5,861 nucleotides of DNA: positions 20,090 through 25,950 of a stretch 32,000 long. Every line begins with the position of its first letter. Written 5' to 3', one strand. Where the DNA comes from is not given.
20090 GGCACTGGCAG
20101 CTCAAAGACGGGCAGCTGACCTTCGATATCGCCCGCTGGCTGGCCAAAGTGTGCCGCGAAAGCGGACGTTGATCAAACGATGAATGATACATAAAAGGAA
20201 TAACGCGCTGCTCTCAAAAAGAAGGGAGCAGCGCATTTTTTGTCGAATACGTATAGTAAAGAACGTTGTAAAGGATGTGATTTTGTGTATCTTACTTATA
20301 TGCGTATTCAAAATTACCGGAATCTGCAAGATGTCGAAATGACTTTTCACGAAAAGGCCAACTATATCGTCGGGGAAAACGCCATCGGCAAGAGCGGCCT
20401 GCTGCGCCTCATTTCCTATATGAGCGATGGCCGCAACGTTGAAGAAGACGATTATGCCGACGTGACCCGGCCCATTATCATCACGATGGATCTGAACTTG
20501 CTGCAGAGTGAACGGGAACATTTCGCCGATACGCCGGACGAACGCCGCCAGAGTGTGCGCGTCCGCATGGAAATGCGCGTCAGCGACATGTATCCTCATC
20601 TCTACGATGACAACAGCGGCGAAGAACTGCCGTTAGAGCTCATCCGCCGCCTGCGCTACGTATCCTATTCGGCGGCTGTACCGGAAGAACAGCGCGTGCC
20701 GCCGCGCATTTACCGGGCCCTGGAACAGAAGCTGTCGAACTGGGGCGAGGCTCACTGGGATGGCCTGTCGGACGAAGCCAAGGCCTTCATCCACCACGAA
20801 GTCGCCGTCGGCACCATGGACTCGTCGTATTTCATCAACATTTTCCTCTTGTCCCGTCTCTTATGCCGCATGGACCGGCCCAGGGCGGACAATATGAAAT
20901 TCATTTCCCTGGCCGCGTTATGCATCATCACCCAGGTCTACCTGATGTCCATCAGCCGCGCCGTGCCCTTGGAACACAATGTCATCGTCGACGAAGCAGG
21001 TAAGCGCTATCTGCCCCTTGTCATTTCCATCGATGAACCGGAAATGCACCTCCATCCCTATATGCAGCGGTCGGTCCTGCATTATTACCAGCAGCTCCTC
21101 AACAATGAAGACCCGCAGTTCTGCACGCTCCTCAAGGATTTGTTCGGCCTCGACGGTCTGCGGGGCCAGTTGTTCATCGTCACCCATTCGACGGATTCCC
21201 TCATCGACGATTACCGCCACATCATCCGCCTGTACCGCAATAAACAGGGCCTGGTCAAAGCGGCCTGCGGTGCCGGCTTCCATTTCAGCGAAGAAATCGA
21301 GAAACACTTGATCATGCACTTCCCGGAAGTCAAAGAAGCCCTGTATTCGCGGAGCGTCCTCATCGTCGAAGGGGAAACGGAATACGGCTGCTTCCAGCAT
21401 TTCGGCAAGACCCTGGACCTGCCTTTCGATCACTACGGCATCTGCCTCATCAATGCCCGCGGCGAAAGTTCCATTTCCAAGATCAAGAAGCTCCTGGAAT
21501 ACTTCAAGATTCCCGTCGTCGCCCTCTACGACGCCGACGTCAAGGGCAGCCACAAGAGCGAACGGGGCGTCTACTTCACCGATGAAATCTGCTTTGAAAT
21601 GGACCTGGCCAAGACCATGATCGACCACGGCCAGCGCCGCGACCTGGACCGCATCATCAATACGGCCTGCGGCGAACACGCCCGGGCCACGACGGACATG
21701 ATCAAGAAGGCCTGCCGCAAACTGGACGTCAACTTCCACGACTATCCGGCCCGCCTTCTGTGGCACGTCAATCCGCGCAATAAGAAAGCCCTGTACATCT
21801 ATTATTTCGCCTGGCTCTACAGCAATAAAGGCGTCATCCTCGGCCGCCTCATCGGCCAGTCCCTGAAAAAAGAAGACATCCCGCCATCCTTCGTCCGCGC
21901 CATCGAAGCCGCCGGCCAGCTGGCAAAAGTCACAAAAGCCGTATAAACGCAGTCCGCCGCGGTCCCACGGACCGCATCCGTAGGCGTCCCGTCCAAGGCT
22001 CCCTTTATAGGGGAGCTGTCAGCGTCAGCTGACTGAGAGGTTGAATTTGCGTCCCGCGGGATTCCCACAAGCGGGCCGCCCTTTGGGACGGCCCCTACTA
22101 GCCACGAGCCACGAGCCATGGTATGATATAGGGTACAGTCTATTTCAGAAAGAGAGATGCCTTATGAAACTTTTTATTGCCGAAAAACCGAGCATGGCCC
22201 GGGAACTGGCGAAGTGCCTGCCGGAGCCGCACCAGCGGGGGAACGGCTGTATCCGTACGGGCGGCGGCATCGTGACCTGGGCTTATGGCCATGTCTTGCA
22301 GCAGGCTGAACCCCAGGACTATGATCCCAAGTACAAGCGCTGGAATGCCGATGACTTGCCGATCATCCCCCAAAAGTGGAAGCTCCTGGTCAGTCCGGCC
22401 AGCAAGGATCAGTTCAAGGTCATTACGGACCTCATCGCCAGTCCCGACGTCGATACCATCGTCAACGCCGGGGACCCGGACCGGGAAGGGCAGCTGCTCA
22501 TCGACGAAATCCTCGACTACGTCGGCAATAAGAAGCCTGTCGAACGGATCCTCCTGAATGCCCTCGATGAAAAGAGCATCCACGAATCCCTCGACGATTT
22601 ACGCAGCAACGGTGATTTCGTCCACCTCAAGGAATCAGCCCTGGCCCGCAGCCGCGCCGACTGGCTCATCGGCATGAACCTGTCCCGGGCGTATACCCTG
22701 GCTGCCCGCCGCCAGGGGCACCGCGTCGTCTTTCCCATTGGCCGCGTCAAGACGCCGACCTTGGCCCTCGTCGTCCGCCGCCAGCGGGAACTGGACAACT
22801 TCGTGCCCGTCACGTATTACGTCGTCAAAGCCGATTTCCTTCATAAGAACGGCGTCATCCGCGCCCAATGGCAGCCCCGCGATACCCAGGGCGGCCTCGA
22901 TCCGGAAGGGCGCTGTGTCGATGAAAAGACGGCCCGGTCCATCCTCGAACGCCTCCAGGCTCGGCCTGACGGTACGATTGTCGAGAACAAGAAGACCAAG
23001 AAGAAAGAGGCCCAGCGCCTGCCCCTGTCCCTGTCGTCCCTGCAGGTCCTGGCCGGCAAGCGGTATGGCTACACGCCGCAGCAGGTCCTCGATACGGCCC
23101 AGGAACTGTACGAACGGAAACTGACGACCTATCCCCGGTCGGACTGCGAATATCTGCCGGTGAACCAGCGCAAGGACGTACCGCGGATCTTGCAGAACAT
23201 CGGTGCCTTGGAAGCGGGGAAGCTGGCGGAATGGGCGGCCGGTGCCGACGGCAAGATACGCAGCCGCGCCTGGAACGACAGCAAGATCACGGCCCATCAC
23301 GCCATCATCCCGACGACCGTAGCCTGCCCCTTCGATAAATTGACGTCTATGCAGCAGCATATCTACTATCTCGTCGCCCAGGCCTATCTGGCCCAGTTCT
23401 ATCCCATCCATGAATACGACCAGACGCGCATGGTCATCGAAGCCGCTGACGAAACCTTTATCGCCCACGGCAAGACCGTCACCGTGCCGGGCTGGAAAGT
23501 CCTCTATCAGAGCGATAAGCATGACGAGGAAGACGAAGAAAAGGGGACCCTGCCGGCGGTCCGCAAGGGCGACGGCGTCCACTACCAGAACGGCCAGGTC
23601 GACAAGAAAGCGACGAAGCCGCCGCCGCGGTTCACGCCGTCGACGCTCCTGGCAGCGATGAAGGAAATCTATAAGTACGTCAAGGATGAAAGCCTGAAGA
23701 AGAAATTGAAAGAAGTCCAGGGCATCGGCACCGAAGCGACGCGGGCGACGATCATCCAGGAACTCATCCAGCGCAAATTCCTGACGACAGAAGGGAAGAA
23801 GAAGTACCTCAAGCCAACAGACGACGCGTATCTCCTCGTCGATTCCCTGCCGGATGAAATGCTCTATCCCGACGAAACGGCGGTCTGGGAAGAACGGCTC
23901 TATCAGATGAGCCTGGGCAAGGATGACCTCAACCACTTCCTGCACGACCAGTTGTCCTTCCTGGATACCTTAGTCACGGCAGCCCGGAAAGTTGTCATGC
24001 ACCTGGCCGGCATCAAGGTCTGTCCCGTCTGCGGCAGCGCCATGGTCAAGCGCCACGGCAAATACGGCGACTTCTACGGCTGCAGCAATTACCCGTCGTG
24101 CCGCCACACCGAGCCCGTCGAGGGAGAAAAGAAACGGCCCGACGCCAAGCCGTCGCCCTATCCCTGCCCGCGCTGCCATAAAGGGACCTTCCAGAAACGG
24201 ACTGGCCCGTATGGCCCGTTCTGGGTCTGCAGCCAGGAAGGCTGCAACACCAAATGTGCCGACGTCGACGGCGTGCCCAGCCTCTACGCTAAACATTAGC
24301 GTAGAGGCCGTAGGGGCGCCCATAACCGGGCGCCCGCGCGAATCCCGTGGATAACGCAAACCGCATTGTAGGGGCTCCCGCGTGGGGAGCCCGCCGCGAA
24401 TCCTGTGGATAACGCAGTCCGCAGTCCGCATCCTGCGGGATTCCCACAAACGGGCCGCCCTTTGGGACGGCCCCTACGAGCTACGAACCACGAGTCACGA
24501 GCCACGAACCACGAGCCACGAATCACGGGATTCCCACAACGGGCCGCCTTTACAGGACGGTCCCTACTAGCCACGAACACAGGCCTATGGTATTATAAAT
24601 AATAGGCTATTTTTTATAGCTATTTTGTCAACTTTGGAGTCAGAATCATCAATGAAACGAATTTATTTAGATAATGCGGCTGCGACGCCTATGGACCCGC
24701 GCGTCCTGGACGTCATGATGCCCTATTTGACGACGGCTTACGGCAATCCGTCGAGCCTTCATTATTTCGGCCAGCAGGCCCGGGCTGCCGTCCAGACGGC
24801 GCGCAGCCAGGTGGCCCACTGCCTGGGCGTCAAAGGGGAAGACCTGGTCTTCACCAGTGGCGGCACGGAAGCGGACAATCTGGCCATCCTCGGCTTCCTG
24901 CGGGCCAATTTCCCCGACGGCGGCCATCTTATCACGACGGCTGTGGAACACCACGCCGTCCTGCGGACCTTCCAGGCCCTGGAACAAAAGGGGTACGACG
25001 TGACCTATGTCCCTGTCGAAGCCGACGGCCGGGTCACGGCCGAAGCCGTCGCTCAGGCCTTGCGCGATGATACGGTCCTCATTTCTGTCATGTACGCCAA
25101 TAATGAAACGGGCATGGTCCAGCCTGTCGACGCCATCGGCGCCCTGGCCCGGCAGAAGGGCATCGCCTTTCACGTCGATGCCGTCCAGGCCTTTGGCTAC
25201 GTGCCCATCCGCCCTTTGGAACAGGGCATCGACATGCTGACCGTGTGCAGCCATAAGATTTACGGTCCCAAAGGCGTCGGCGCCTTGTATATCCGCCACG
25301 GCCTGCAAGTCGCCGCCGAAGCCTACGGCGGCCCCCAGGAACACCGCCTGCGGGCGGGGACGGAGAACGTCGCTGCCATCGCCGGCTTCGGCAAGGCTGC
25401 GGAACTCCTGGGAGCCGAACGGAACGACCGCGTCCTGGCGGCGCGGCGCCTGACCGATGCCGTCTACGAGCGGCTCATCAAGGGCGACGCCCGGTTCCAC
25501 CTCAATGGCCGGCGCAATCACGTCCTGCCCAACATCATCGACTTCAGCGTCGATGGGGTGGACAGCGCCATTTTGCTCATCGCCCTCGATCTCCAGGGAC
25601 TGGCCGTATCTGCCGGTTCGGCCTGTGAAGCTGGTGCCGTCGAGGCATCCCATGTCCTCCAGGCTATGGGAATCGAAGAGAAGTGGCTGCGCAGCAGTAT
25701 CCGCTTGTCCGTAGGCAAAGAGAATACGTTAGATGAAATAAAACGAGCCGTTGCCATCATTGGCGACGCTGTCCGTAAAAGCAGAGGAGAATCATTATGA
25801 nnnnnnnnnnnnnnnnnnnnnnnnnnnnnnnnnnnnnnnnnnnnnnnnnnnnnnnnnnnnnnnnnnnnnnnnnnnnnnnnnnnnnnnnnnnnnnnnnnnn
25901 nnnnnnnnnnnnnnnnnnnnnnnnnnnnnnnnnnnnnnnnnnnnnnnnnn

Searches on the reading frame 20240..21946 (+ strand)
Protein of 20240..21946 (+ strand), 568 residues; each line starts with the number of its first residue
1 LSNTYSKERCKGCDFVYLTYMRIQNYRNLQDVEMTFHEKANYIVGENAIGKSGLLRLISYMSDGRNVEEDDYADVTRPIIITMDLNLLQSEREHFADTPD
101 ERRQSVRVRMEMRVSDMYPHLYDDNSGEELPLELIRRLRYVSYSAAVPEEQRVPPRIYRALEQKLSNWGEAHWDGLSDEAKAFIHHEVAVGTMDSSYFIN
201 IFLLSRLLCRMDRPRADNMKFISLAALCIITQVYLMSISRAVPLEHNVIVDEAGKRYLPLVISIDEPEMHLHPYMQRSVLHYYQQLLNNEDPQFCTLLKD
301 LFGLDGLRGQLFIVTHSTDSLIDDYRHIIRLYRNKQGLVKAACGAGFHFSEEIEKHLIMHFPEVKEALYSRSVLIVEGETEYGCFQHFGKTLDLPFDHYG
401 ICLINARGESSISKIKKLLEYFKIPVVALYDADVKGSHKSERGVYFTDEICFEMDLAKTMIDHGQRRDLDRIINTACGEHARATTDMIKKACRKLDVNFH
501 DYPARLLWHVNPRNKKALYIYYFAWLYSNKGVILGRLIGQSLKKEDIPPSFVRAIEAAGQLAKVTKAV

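Call 28: search_protein_families(library=pfam, proteins=[window:20240-21946:+], max_evalue=0.00001)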
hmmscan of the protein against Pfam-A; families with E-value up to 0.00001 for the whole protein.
window:20240-21946:+ (568 aa): 3 families
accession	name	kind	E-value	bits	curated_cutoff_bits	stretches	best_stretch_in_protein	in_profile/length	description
PF13175.12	AAA_15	-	1.3e-19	71.5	32.1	2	19-76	4-74/374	AAA ATPase domain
PF20469.4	OLD-like_TOPRIM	-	1e-15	58.4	23.2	1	368-433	1-67/67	Overcoming lysogenization defect protein-like, TOPRIM domain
PF13304.12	AAA_21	-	5.9e-11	43.4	27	1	260-323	260-304/304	AAA domain, putative AbiEii toxin, Type IV TA system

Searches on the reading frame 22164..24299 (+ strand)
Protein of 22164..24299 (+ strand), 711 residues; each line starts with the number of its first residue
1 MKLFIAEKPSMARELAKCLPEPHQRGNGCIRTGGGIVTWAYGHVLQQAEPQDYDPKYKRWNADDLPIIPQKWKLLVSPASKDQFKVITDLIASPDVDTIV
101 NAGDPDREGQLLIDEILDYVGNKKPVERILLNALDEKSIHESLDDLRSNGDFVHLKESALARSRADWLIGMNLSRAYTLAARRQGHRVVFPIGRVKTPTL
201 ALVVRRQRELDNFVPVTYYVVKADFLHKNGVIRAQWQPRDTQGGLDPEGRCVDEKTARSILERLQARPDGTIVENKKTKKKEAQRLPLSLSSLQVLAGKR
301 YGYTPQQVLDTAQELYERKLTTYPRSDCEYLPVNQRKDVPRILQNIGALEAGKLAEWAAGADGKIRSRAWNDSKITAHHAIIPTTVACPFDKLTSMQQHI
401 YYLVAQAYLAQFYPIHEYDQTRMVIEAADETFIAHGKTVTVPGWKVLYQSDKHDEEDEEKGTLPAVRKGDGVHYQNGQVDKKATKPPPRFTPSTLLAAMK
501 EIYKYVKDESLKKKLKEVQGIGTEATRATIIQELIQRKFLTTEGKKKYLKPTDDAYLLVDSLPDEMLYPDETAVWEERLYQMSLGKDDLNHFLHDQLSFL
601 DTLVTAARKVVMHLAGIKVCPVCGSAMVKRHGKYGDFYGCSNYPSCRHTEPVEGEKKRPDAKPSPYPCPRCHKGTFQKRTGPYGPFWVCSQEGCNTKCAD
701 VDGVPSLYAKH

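Call 28: search_protein_families(library=pfam, proteins=[window:22164-24299:+], max_evalue=0.00001)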
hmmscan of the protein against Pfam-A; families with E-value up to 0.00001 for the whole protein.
window:22164-24299:+ (711 aa): 3 families
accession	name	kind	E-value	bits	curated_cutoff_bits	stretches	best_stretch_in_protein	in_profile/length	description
PF01131.25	Topoisom_bac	-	1.1e-102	344.6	35.1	1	155-593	6-410/411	DNA topoisomerase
PF01396.24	Zn_ribbon_Top1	-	1.2e-15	57.4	32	1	619-652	3-36/39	Topoisomerase DNA binding C4 zinc finger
PF01751.28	Toprim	-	2.8e-09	37.5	23.1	1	2-122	1-86/96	Toprim domain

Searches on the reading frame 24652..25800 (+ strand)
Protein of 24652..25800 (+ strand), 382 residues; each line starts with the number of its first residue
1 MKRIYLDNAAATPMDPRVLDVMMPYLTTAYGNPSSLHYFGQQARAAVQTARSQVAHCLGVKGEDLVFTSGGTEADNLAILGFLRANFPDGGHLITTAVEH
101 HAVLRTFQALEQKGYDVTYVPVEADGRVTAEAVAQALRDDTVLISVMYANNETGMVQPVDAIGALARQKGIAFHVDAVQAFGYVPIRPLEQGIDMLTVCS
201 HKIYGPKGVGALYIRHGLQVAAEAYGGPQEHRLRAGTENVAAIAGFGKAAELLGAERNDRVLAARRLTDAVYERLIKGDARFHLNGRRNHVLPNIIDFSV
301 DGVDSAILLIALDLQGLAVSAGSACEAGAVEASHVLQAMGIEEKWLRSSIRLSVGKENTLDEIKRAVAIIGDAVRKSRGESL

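Call 14: find_encoding_contigs(protein=window:24652-25800:+, flank=3000, max_places=8)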
Protein window:24652-25800:+ (382 aa): 24 contigs read that carry it; 8 places shown.
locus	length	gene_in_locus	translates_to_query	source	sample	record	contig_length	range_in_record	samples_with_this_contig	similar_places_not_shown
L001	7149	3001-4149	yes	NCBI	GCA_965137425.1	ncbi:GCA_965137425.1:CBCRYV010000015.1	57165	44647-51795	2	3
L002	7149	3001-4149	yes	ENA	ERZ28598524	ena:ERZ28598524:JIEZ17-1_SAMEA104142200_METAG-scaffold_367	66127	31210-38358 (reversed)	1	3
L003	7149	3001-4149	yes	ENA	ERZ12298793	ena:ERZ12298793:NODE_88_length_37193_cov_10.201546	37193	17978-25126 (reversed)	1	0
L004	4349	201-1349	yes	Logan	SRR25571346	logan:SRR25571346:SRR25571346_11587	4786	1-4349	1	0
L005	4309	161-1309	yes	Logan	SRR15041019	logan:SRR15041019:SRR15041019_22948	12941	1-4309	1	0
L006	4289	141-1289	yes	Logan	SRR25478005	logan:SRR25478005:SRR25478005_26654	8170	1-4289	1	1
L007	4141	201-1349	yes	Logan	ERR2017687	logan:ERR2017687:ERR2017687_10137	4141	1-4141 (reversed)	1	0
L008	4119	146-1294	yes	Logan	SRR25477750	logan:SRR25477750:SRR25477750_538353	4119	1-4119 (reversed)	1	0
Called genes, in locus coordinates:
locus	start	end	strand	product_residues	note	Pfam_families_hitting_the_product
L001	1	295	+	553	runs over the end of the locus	PF13175:AAA_15, PF13304:AAA_21 (weak), PF20469:OLD-like_TOPRIM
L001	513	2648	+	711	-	PF01751:Toprim, PF01131:Topoisom_bac, PF01396:Zn_ribbon_Top1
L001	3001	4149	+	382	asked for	PF00266:Aminotran_5, PF01053:Cys_Met_Meta_PP (faint), PF01212:Beta_elim_lyase, PF01041:DegT_DnrJ_EryC1 (weak)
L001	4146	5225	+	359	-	PF03054:tRNA_Me_trans, PF20259:tRNA_Me_trans_M, PF20258:tRNA_Me_trans_C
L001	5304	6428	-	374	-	PF13102:Phage_int_SAM_5 (weak), PF00589:Phage_integrase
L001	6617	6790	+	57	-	PF12728:HTH_17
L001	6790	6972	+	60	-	-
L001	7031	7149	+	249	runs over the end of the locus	PF04098:Rad52_Rad22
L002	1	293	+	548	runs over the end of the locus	PF13175:AAA_15, PF13304:AAA_21 (weak), PF20469:OLD-like_TOPRIM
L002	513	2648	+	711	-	PF01751:Toprim, PF01131:Topoisom_bac, PF01396:Zn_ribbon_Top1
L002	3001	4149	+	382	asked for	PF00266:Aminotran_5, PF01053:Cys_Met_Meta_PP (faint), PF01212:Beta_elim_lyase, PF01041:DegT_DnrJ_EryC1 (weak)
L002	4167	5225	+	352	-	PF03054:tRNA_Me_trans, PF20259:tRNA_Me_trans_M, PF20258:tRNA_Me_trans_C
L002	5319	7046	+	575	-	PF00009:GTP_EFTU, PF03144:GTP_EFTU_D2, PF00679:EFG_C, PF06421:LepA_C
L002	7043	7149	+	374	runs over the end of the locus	PF04055:Radical_SAM, PF06969:HemN_C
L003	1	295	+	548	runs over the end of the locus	PF13175:AAA_15, PF13304:AAA_21 (weak), PF20469:OLD-like_TOPRIM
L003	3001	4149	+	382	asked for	PF00266:Aminotran_5, PF01053:Cys_Met_Meta_PP (faint), PF01212:Beta_elim_lyase, PF01041:DegT_DnrJ_EryC1 (weak)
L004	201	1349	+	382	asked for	PF00266:Aminotran_5, PF01053:Cys_Met_Meta_PP (faint), PF01212:Beta_elim_lyase, PF01041:DegT_DnrJ_EryC1 (weak)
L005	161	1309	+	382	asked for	PF00266:Aminotran_5, PF01053:Cys_Met_Meta_PP (faint), PF01212:Beta_elim_lyase, PF01041:DegT_DnrJ_EryC1 (weak)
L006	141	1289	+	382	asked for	PF00266:Aminotran_5, PF01053:Cys_Met_Meta_PP (faint), PF01212:Beta_elim_lyase, PF01041:DegT_DnrJ_EryC1 (weak)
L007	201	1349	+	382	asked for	PF00266:Aminotran_5, PF01053:Cys_Met_Meta_PP (faint), PF01212:Beta_elim_lyase, PF01041:DegT_DnrJ_EryC1 (weak)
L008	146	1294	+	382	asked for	PF00266:Aminotran_5, PF01053:Cys_Met_Meta_PP (faint), PF01212:Beta_elim_lyase, PF01041:DegT_DnrJ_EryC1 (weak)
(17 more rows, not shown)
